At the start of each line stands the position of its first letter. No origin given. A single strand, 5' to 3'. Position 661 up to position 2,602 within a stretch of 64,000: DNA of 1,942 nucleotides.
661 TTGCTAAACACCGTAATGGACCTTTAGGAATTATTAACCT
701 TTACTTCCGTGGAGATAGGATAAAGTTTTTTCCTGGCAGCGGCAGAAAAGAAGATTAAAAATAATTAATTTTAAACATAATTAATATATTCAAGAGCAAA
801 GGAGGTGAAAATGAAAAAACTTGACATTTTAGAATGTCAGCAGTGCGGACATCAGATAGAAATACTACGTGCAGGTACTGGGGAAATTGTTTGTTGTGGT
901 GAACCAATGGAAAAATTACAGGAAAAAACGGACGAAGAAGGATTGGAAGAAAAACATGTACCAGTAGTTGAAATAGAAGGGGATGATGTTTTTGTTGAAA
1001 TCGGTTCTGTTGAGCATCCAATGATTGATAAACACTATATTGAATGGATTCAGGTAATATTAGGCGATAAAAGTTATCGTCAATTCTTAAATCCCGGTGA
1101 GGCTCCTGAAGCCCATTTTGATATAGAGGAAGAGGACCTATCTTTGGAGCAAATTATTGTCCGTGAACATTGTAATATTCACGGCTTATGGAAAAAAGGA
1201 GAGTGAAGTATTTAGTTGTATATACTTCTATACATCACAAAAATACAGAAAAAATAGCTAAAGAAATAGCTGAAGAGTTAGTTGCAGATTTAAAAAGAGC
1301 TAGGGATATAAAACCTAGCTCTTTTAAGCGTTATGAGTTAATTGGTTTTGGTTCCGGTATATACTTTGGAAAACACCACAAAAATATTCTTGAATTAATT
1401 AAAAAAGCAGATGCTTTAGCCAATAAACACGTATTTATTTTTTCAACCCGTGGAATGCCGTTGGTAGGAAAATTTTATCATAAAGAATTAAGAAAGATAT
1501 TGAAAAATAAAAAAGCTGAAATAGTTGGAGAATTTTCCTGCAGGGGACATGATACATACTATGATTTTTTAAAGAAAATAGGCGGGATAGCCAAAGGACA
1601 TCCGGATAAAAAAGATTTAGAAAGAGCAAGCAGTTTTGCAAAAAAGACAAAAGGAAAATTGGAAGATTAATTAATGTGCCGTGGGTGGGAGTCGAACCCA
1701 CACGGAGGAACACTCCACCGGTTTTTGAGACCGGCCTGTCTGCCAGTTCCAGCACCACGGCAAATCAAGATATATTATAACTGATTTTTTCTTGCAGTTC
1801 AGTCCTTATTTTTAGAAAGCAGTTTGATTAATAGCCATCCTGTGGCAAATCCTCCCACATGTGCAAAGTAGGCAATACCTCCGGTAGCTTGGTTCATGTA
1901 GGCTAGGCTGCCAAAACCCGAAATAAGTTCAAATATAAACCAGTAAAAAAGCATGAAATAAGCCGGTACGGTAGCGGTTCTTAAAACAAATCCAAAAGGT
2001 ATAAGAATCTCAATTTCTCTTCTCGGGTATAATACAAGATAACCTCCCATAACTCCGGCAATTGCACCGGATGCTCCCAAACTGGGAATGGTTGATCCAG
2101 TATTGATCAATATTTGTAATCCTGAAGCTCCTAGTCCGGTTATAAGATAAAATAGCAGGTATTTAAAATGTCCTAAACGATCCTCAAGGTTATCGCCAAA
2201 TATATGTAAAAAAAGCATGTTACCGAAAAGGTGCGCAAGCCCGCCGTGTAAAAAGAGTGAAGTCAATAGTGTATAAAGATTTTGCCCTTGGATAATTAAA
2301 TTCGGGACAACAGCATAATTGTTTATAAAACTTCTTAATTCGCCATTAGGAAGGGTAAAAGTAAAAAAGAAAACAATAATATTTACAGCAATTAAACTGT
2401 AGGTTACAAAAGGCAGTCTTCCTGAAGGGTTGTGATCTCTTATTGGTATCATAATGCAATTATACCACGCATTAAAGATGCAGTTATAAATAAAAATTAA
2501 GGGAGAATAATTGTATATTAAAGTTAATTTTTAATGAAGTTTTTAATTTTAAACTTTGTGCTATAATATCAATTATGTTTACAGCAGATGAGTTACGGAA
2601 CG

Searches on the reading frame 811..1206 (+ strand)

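Call 60: search_protein_families(library=pfam, proteins=[window:811-1206:+])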
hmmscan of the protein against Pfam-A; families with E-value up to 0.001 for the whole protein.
window:811-1206:+ (131 aa): 2 families
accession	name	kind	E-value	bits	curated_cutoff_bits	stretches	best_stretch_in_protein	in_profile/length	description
PF01880.24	Desulfoferrodox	-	1.3e-19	70.9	22.2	1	44-129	4-97/98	Desulfoferrodoxin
PF06397.17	Desulfoferrod_N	-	4.3e-11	42.7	23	1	2-36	2-36/36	Desulfoferrodoxin, N-terminal domain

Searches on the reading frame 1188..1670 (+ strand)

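Call 60: search_protein_families(library=pfam, proteins=[window:1188-1670:+])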
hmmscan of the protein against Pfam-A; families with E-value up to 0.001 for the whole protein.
window:1188-1670:+ (160 aa): 2 families
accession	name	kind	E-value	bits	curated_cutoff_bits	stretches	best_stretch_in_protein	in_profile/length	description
PF12641.12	Flavodoxin_3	-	9.7e-13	48.7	27.5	1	10-121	2-112/160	Flavodoxin domain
PF12724.12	Flavodoxin_5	-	1.5e-11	45.2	27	1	10-90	2-86/145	Flavodoxin domain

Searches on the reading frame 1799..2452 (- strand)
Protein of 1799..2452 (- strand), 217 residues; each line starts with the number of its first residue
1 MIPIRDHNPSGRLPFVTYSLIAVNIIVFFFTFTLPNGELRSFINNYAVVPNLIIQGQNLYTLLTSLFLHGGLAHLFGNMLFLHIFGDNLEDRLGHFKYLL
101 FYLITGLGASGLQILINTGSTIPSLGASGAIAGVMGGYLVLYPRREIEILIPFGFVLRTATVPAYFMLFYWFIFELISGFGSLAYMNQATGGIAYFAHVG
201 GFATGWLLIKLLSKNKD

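Call 9: search_protein_families(library=pfam, proteins=[window:1799-2452:-])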
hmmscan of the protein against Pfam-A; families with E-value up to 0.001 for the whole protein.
window:1799-2452:- (217 aa): 1 family
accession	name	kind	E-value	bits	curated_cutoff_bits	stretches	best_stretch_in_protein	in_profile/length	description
PF01694.28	Rhomboid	-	1.6e-31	109.8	22.6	1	58-214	3-142/143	Rhomboid domain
